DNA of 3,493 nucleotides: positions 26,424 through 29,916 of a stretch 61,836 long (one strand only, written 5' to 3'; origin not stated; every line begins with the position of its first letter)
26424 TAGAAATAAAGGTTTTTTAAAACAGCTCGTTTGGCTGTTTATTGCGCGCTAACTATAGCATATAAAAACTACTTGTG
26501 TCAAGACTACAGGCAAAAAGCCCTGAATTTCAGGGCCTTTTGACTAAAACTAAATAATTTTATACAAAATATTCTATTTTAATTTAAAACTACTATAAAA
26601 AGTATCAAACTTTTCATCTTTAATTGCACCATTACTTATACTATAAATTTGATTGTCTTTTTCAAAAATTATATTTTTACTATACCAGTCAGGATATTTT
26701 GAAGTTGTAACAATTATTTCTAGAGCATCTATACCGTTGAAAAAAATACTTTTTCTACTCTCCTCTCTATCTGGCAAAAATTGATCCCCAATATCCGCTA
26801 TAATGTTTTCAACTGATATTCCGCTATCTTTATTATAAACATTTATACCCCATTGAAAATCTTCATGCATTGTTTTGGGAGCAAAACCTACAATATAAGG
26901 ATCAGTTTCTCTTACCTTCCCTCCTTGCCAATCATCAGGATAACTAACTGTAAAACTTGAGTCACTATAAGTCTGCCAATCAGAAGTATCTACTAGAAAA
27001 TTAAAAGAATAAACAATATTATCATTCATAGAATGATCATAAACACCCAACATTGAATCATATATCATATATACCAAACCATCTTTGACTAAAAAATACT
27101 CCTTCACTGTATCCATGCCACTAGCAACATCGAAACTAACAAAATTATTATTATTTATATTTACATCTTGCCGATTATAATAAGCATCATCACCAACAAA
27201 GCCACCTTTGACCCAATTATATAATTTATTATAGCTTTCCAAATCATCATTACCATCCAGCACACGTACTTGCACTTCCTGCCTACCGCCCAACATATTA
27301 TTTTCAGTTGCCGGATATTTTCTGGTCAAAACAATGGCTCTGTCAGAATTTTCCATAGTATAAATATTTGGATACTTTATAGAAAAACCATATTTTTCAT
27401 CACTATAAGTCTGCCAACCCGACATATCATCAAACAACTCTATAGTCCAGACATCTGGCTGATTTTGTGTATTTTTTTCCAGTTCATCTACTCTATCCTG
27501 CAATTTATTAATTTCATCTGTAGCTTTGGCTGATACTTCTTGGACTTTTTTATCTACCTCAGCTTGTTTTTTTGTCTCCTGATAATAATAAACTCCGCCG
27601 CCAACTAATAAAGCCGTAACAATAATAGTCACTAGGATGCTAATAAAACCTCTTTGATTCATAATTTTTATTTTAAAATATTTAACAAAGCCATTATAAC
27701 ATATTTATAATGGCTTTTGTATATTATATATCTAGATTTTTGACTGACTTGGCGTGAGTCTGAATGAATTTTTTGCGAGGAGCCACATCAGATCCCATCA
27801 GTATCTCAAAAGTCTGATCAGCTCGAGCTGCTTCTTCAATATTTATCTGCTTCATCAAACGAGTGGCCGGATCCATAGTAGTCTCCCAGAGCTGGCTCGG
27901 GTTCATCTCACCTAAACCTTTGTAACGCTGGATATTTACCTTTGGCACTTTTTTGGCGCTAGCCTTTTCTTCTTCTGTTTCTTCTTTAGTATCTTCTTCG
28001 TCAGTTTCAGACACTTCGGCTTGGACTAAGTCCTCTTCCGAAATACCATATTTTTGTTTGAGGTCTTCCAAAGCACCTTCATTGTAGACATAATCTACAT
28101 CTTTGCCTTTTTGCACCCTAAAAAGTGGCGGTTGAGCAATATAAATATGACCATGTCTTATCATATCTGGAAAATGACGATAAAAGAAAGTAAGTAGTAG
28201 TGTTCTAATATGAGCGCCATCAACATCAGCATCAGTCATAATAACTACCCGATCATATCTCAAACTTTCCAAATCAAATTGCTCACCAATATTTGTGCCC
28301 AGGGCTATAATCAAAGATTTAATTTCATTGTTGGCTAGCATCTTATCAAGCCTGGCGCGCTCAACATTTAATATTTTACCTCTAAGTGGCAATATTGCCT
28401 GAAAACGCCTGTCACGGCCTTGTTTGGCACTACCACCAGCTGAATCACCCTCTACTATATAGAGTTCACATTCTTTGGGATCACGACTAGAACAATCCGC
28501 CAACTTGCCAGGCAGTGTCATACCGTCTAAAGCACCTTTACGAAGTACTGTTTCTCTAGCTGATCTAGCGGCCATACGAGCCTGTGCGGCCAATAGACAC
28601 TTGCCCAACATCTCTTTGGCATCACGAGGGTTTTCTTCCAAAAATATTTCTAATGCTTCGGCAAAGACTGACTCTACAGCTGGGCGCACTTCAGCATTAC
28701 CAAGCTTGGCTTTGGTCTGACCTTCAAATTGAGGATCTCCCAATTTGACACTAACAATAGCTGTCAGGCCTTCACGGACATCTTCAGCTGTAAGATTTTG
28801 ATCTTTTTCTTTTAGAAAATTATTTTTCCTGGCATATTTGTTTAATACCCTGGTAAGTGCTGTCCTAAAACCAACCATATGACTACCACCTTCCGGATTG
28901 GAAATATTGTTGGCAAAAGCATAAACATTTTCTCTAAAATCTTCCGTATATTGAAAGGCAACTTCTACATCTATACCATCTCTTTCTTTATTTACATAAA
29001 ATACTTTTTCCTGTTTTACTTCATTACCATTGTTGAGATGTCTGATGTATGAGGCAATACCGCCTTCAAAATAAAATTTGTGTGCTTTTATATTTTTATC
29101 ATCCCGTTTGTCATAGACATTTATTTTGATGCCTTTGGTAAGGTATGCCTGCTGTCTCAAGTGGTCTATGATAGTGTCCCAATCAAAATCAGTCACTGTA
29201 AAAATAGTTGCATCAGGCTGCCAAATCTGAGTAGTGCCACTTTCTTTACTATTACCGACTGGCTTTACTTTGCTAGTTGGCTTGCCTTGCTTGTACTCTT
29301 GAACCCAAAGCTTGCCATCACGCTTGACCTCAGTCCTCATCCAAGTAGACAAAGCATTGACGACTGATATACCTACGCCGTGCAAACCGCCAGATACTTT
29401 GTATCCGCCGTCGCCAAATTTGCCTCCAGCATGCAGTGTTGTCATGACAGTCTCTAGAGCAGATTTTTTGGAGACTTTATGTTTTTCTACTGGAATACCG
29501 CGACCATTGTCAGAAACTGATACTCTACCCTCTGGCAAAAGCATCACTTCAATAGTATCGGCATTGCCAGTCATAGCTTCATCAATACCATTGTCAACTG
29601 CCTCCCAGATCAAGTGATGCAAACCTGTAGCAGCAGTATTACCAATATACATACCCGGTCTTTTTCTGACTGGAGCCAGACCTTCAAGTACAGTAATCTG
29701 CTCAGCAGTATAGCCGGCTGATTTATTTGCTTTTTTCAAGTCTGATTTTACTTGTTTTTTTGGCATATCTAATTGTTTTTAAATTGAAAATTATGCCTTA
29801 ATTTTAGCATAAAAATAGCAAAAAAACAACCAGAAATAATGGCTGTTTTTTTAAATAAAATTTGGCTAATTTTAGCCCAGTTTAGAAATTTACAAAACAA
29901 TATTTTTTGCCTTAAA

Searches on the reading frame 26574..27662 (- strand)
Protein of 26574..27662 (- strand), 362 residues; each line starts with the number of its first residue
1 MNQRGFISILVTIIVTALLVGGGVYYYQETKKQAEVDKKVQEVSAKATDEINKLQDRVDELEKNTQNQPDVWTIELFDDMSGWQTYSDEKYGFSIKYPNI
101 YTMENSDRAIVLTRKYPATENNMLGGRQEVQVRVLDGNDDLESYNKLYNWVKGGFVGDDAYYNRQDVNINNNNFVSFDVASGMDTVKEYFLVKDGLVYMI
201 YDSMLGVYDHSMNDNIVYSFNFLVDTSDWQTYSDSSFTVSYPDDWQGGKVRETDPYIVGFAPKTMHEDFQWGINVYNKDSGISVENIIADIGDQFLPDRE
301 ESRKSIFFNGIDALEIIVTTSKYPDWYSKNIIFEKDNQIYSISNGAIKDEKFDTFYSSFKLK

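Call 12: search_protein_families(library=pfam, proteins=[window:26574-27662:-], max_evalue=0.001)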
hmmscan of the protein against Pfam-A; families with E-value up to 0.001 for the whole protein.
window:26574-27662:- (362 aa): 1 family
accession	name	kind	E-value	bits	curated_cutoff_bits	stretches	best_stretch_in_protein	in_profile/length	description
PF18933.6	PsbP_2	-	1e-08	35.9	27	1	228-357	43-173/184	PsbP-like protein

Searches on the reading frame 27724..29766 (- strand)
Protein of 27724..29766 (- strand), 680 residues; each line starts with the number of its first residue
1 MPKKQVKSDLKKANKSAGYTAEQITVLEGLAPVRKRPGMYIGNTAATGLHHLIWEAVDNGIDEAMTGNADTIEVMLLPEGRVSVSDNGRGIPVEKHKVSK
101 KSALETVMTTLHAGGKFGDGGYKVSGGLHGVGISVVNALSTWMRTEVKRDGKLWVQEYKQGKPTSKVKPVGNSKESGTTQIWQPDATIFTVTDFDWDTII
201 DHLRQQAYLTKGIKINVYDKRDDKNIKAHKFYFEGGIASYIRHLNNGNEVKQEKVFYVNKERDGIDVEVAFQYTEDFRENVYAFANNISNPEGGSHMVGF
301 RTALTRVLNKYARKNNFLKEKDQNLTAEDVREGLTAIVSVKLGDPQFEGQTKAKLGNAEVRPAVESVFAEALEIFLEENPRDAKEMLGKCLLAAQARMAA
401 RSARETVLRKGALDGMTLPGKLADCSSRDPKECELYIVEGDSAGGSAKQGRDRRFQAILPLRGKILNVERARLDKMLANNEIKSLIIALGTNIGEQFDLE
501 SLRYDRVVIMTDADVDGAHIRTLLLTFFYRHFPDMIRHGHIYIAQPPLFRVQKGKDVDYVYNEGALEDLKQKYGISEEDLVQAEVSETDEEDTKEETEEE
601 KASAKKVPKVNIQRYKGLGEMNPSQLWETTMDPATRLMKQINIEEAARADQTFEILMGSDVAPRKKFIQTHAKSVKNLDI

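Call 12: search_protein_families(library=pfam, proteins=[window:27724-29766:-], max_evalue=0.001)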
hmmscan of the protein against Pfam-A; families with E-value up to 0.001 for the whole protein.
window:27724-29766:- (680 aa): 4 families
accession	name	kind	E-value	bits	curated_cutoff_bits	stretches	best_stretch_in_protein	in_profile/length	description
PF00204.31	DNA_gyraseB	-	8e-60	201.7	27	1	236-405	1-172/173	DNA gyrase B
PF00986.26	DNA_gyraseB_C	-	1e-29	102.9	29.8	1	609-669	3-63/63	DNA gyrase B subunit, carboxyl terminus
PF01751.28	Toprim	-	6.9e-20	71.5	23.1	1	434-545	1-95/96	Toprim domain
PF02518.31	HATPase_c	-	5.4e-16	59.4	26.4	1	46-164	3-94/111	Histidine kinase-, DNA gyrase B-, and HSP90-like ATPase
